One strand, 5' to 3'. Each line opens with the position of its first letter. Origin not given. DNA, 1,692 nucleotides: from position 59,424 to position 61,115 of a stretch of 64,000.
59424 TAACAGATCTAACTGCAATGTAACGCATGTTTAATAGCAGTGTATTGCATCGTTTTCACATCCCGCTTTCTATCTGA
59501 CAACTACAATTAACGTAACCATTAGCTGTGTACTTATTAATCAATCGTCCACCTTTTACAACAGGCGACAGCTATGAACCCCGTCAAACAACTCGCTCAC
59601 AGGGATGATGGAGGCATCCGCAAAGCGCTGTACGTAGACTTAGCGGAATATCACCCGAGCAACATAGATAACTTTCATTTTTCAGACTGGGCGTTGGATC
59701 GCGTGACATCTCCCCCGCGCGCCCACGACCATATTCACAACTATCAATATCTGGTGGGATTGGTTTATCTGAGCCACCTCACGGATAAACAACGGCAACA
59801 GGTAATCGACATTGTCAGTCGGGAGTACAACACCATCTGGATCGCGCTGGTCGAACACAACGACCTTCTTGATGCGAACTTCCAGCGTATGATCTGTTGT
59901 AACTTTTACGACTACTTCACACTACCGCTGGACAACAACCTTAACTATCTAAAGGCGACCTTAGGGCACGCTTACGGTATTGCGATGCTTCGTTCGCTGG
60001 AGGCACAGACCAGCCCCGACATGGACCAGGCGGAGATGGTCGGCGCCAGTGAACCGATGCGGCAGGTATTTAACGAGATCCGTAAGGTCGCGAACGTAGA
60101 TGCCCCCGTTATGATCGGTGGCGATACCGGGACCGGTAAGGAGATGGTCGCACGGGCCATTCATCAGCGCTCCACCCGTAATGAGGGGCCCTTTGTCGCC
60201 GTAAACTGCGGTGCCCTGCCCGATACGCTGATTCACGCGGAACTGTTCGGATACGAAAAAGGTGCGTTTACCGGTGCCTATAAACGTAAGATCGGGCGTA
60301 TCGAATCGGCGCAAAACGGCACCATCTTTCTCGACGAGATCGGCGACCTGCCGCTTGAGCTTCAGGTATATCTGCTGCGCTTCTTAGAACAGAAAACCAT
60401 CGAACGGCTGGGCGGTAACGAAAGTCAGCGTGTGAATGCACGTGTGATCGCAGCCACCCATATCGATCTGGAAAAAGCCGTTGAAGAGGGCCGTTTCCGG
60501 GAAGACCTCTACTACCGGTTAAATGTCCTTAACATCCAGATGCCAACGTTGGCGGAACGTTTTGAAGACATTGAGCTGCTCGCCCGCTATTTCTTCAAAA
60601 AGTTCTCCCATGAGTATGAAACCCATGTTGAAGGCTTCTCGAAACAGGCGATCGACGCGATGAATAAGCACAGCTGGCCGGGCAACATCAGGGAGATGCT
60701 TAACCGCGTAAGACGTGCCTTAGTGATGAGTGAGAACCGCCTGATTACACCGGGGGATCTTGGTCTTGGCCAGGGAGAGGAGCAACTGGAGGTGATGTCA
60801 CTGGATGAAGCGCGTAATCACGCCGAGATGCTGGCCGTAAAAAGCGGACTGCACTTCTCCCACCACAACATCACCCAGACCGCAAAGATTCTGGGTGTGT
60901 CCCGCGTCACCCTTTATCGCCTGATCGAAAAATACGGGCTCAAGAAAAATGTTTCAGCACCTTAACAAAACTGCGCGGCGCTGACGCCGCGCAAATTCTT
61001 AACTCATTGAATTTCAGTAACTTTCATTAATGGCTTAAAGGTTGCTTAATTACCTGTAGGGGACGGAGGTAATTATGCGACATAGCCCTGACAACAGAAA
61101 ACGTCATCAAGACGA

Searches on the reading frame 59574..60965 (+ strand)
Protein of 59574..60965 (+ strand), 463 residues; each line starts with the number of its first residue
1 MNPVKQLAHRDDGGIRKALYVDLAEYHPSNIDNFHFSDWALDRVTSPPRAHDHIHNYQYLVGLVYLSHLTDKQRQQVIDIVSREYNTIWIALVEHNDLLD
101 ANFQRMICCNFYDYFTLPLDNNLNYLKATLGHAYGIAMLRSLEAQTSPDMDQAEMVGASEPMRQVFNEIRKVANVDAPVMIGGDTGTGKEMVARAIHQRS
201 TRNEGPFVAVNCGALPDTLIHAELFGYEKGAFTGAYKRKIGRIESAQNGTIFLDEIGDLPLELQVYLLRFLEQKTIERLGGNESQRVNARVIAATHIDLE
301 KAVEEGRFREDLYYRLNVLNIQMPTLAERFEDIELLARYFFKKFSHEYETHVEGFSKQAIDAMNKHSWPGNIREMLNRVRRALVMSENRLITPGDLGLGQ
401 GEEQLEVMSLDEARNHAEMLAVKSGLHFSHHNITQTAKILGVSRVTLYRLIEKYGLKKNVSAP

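Call 8: search_protein_families(library=pfam, proteins=[window:59574-60965:+])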
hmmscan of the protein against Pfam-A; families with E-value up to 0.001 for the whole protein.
window:59574-60965:+ (463 aa): 9 families
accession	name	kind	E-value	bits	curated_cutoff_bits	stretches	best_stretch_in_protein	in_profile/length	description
PF00158.32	Sigma54_activat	-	7.4e-72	240.9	20.2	1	155-322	1-168/168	Sigma-54 interaction domain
PF14532.12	Sigma54_activ_2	-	5.6e-23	82.1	25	1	156-326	1-138/138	Sigma-54 interaction domain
PF25601.1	AAA_lid_14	-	1.2e-21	76.8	27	1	328-397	2-71/87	AAA+ ATPase lid domain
PF20161.5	VpsR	-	2.1e-11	44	23.7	1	25-122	18-114/121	VpsR domain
PF02954.25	HTH_8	-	2e-06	27.9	22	1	430-454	18-42/42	Bacterial regulatory protein, Fis family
PF07728.20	AAA_5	-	6.3e-05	23.4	22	1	178-296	1-122/139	AAA domain (dynein-related subfamily)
PF02796.21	HTH_7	-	0.00041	20.9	23.8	1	431-450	22-41/45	Helix-turn-helix domain of resolvase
PF13518.12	HTH_28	-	0.00066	20.2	25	0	429-454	11-36/52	Helix-turn-helix domain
PF12728.13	HTH_17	-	0.00069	20.3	27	0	433-453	4-24/51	Helix-turn-helix domain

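Call 9: find_encoding_contigs(protein=window:59574-60965:+, flank=10000, max_places=8)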
Protein window:59574-60965:+ (463 aa): 2 contigs read that carry it; 1 place shown.
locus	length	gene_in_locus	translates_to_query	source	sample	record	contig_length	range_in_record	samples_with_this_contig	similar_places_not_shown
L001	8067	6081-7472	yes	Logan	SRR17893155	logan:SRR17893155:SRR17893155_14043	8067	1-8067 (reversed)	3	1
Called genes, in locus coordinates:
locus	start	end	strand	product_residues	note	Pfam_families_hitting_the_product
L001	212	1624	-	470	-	PF00171:Aldedh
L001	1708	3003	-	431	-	-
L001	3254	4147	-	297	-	PF16537:T2SSB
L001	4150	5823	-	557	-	PF13191:AAA_16, PF13401:AAA_22, PF01471:PG_binding_1 (weak)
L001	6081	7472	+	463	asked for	PF20161:VpsR, PF00158:Sigma54_activat, PF14532:Sigma54_activ_2, PF25601:AAA_lid_14, PF02954:HTH_8 (weak)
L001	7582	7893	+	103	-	-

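Call 58: list_cluster_members(proteins=[P0001, window:59574-60965:+])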
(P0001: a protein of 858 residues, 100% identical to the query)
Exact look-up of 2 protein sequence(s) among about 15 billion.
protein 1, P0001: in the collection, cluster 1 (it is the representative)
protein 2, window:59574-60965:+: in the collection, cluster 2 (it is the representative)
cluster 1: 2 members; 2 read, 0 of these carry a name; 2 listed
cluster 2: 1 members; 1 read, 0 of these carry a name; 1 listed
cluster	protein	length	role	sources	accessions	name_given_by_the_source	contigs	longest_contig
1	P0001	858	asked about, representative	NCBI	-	-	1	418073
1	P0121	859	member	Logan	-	-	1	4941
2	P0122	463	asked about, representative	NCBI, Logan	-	-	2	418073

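Call 62: search_protein_families(library=ncbifam, proteins=[window:59574-60965:+], max_evalue=0.001)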
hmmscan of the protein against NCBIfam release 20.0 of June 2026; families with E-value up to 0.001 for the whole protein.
window:59574-60965:+ (463 aa): 26 families (the best 25 are shown)
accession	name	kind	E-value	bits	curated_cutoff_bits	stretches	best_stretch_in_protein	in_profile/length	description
TIGR02915.1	PEP_resp_reg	equivalog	1.9e-120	402.7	502.6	1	103-457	88-445/445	PEP-CTERM-box response regulator transcription factor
NF041552.1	TF_PrdR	equivalog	1.4e-100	337.3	795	1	149-455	264-577/577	sigma-54 dependent transcriptional regulator PrdR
TIGR01817.1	nifA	equivalog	1.1e-96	324.8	528.85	1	147-420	190-462/534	nif-specific transcriptional activator NifA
TIGR01818.1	ntrC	equivalog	8.1e-93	311.7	558.6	1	112-420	94-403/463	nitrogen regulation protein NR(I)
NF038308.1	RNA_repair_RtcR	equivalog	6.6e-92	309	650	1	136-398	163-434/530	RNA repair transcriptional activator RtcR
NF003451.0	PRK05022.1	equivalog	1.5e-91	307.6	476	1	144-457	181-511/512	nitric oxide reductase transcriptional regulator NorR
NF008469.0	PRK11361.1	equivalog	5.1e-91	305.7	714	1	106-457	94-457/461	acetoacetate metabolism transcriptional regulator AtoC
TIGR02329.1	propionate_PrpR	equivalog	4.9e-87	292.7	499.2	1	143-452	202-525/526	propionate catabolism operon regulatory protein PrpR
NF011695.0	PRK15115.1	equivalog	1.4e-86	291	763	1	143-459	125-441/445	two-component system response regulator GlrR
NF007689.0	PRK10365.1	equivalog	1.7e-85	287.4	760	1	112-448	101-436/441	sigma-54-dependent response regulator transcription factor ZraR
NF011953.0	PRK15424.1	equivalog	2.2e-83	280.7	703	1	147-453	213-533/538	propionate catabolism operon regulatory protein PrpR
NF050807.1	TransRegFlbDCaul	equivalog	3.5e-83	279.9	750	1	151-421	116-386/454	sigma-54-dependent transcriptional regulator FlbD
NF041906.1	V4R_TF_MobR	exception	1.7e-80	271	999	1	140-450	219-541/544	phenol degradation transcriptional regulator MobR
TIGR02974.1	phageshock_pspF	equivalog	2.3e-77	260.5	443.55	1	156-386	2-233/336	phage shock protein operon transcriptional activator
NF049963.1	RespRegFlgRCampy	domain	1e-76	258.5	750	1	11-455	8-428/429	fla regulon two-component system response regulator FlgR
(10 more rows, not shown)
